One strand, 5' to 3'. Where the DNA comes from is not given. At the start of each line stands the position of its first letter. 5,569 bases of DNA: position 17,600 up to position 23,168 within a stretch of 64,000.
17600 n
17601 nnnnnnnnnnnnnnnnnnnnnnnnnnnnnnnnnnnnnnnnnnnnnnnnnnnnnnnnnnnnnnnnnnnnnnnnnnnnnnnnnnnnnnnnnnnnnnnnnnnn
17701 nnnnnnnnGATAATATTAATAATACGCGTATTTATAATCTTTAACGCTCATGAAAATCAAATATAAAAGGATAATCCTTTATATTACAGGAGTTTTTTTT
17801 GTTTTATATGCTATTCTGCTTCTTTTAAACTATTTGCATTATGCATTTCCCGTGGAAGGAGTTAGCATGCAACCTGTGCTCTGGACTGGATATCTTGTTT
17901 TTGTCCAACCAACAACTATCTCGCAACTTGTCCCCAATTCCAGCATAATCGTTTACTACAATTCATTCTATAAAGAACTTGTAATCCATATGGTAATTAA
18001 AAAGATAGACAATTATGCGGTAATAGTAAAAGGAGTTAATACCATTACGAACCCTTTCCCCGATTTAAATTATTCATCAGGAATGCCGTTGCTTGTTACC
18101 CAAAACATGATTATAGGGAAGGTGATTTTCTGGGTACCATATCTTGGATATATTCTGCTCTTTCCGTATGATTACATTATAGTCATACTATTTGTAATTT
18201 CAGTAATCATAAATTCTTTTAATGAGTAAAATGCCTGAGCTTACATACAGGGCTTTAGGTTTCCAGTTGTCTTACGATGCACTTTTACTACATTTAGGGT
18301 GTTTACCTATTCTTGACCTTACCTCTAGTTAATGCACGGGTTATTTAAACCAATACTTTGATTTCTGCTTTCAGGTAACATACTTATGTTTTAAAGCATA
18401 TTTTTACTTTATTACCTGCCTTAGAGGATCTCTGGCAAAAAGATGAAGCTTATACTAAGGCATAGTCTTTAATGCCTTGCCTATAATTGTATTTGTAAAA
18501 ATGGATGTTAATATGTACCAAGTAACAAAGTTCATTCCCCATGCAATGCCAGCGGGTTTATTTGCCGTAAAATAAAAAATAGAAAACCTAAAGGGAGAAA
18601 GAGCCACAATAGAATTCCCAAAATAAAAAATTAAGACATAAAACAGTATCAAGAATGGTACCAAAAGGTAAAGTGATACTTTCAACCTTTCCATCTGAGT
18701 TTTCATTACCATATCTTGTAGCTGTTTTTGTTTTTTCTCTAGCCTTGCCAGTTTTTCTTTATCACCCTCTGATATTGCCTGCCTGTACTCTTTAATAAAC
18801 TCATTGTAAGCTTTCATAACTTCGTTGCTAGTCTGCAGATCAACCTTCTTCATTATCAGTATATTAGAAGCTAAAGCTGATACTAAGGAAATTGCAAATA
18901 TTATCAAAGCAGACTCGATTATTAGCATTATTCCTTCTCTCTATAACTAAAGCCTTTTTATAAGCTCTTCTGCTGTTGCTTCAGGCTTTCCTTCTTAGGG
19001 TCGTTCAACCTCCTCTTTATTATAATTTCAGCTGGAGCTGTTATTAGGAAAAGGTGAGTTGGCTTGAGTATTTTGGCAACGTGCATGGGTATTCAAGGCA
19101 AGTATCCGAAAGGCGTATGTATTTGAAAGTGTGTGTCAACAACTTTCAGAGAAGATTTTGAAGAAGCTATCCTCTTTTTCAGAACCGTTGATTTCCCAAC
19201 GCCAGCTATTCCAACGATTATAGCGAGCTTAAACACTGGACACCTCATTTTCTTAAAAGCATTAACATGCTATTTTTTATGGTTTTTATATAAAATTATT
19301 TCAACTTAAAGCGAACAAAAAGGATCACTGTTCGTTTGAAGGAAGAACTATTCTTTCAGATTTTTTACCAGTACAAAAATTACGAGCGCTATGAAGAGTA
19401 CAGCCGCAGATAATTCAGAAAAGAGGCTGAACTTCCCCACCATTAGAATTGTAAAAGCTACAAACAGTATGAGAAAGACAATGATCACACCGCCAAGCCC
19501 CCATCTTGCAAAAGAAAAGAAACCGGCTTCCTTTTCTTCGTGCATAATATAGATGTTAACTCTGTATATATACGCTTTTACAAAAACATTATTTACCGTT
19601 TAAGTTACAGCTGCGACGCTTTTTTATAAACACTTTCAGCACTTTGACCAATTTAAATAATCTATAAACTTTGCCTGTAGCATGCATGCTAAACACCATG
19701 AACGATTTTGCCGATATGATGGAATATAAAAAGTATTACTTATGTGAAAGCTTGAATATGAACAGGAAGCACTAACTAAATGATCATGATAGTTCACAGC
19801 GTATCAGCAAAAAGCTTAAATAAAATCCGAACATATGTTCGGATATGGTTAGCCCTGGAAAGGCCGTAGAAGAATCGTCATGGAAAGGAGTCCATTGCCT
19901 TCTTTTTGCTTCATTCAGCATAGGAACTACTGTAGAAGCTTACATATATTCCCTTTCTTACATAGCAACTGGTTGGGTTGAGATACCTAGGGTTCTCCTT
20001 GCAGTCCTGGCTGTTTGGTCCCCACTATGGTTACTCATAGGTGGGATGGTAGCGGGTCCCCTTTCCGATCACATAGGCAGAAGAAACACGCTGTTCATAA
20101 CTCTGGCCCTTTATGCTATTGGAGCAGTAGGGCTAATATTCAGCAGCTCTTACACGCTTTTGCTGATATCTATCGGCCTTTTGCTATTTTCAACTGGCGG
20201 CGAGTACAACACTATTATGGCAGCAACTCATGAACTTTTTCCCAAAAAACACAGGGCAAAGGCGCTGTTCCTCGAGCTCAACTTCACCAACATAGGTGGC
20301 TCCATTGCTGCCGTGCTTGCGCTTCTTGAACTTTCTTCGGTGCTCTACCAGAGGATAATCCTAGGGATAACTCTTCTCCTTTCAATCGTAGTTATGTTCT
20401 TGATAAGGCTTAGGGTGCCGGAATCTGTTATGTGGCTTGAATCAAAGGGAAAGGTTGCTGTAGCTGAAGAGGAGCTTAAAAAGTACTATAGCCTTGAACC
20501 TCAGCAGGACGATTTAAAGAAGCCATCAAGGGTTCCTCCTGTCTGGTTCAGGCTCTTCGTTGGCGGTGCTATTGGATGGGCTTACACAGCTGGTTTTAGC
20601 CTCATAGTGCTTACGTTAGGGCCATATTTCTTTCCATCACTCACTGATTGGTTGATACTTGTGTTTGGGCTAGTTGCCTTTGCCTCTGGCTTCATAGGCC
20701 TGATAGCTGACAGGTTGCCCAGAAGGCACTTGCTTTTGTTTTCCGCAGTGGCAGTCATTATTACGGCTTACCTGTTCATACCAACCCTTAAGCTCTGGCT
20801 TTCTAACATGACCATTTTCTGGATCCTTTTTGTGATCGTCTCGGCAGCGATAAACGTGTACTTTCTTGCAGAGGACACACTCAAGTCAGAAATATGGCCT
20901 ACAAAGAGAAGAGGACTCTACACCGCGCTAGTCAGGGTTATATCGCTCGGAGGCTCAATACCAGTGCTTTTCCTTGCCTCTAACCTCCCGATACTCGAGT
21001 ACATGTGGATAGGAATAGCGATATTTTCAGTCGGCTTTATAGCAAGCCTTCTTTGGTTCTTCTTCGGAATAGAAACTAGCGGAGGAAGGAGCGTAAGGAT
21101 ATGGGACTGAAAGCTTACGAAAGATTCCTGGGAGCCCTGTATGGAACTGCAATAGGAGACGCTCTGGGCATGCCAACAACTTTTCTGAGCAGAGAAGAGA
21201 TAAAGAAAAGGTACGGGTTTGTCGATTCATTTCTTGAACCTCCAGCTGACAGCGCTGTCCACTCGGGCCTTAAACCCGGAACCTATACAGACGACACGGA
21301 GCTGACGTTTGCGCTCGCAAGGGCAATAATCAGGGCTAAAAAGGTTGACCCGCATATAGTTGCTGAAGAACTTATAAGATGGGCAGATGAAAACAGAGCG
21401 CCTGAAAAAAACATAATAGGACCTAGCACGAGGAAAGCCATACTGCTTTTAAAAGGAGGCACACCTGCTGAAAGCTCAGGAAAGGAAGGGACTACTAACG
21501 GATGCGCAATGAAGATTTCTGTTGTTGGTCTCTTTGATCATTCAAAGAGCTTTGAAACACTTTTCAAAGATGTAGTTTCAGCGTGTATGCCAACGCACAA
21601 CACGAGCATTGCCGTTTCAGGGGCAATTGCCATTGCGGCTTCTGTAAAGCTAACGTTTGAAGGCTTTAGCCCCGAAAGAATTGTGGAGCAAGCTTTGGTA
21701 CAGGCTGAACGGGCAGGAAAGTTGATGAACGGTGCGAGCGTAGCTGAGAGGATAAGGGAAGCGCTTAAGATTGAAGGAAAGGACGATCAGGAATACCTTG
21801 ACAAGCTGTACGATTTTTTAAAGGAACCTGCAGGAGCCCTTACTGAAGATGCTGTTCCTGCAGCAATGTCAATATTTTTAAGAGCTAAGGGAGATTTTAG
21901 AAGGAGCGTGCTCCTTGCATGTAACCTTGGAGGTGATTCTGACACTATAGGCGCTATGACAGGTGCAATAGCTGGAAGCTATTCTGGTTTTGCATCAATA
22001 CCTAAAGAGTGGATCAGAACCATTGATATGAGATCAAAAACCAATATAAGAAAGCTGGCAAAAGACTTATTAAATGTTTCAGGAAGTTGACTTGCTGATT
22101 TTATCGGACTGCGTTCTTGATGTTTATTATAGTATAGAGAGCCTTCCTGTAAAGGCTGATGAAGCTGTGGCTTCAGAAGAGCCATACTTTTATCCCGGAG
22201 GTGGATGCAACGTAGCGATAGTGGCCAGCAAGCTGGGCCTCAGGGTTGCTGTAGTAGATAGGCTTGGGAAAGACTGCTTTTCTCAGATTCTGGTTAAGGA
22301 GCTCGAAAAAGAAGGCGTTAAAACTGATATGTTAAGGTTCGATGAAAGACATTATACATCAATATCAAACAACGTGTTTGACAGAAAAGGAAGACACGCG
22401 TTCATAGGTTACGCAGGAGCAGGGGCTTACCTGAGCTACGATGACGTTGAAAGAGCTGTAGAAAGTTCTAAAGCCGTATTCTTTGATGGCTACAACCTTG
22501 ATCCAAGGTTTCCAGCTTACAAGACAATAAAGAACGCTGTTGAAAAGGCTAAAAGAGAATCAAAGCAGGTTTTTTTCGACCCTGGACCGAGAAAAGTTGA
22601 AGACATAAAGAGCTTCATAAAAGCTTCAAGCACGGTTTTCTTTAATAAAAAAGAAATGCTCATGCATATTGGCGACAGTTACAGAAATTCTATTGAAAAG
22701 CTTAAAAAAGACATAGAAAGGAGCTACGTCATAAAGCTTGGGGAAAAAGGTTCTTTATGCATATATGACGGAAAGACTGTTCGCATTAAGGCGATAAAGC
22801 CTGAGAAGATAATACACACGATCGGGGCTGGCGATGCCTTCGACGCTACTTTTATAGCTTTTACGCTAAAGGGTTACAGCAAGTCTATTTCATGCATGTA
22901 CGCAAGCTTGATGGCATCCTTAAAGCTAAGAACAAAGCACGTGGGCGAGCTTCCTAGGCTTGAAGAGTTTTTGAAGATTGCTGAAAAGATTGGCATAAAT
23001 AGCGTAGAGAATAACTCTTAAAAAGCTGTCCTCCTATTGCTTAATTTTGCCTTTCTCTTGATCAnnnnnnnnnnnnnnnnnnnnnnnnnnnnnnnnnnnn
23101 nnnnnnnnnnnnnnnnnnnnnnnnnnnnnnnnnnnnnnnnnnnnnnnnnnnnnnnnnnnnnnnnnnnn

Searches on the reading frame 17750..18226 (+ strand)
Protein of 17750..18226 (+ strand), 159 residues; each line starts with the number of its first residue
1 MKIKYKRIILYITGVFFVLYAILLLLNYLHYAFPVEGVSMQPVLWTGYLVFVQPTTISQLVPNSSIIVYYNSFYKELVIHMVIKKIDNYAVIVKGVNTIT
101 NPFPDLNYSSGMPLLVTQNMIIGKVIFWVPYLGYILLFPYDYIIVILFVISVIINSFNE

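Call 59: search_protein_families(library=pfam, proteins=[window:17750-18226:+], max_evalue=0.00001)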
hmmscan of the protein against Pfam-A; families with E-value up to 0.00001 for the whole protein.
window:17750-18226:+ (159 aa): 0 families

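Call 74: search_protein_families(library=ncbifam, proteins=[window:17750-18226:+], max_evalue=0.001)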
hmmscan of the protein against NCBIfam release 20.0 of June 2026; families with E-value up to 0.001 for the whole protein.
window:17750-18226:+ (159 aa): 3 families
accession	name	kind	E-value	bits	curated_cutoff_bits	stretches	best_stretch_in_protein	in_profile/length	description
TIGR02228.1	sigpep_I_arch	equivalog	8.9e-12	45.1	51.85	1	6-146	4-140/158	signal peptidase I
NF046067.1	SigPepSipWBacil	equivalog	1e-05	25.2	190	1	38-150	46-152/189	signal peptidase I SipW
TIGR02227.1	sigpep_I_bact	equivalog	0.00082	19.3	47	0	13-83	3-75/162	signal peptidase I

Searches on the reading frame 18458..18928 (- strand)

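Call 59: search_protein_families(library=pfam, proteins=[window:18458-18928:-], max_evalue=0.00001)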
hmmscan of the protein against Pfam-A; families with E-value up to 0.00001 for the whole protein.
window:18458-18928:- (157 aa): 1 family
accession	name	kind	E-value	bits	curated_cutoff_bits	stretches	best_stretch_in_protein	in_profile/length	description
PF01956.21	EMC3_TMCO1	-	4.1e-16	59.7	27.1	1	7-155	16-167/169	Integral membrane protein EMC3/TMCO1-like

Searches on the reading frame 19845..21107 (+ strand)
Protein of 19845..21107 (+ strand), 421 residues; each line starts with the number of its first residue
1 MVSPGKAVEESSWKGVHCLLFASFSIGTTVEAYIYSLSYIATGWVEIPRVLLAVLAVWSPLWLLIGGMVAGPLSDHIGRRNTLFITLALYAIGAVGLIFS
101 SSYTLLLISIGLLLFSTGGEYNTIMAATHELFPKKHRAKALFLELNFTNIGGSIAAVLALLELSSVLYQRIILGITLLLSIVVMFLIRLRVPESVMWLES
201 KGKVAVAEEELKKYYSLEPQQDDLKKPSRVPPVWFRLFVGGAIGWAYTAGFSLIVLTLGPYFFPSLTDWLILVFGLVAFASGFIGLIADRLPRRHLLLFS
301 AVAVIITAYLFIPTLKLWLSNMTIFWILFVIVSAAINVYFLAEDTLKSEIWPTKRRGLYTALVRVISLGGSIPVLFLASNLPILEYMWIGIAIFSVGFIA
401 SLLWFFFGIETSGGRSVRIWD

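Call 59: search_protein_families(library=pfam, proteins=[window:19845-21107:+], max_evalue=0.00001)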
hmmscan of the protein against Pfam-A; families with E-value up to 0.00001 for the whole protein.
window:19845-21107:+ (421 aa): 2 families
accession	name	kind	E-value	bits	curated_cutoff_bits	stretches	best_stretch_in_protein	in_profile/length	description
PF07690.21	MFS_1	-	4.2e-24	85.5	33.4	1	20-254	9-225/347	Major Facilitator Superfamily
PF00083.30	Sugar_tr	-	5.6e-19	68.8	22.3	1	64-221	60-221/452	Sugar (and other) transporter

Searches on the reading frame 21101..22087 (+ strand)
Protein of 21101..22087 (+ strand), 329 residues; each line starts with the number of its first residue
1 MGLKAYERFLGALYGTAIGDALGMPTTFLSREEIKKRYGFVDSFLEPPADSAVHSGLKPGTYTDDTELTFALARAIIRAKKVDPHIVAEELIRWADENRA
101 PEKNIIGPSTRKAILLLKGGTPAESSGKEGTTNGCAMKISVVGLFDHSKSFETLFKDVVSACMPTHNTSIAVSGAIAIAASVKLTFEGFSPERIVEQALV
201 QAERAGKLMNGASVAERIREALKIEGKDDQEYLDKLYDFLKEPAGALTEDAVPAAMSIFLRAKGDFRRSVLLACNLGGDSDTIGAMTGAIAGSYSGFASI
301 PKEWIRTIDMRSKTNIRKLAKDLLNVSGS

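Call 59: search_protein_families(library=pfam, proteins=[window:21101-22087:+], max_evalue=0.00001)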
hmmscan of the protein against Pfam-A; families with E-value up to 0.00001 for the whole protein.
window:21101-22087:+ (329 aa): 1 family
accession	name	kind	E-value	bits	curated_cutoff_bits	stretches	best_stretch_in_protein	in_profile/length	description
PF03747.19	ADP_ribosyl_GH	-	2.2e-70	238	26.2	1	11-303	1-287/287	ADP-ribosylglycohydrolase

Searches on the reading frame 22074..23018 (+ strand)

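Call 59: search_protein_families(library=pfam, proteins=[window:22074-23018:+], max_evalue=0.00001)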
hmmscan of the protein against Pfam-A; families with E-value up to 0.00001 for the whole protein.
window:22074-23018:+ (315 aa): 1 family
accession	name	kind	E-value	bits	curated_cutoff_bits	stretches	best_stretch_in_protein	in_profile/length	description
PF00294.29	PfkB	-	2.8e-38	132.4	25.8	1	12-290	9-295/302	pfkB family carbohydrate kinase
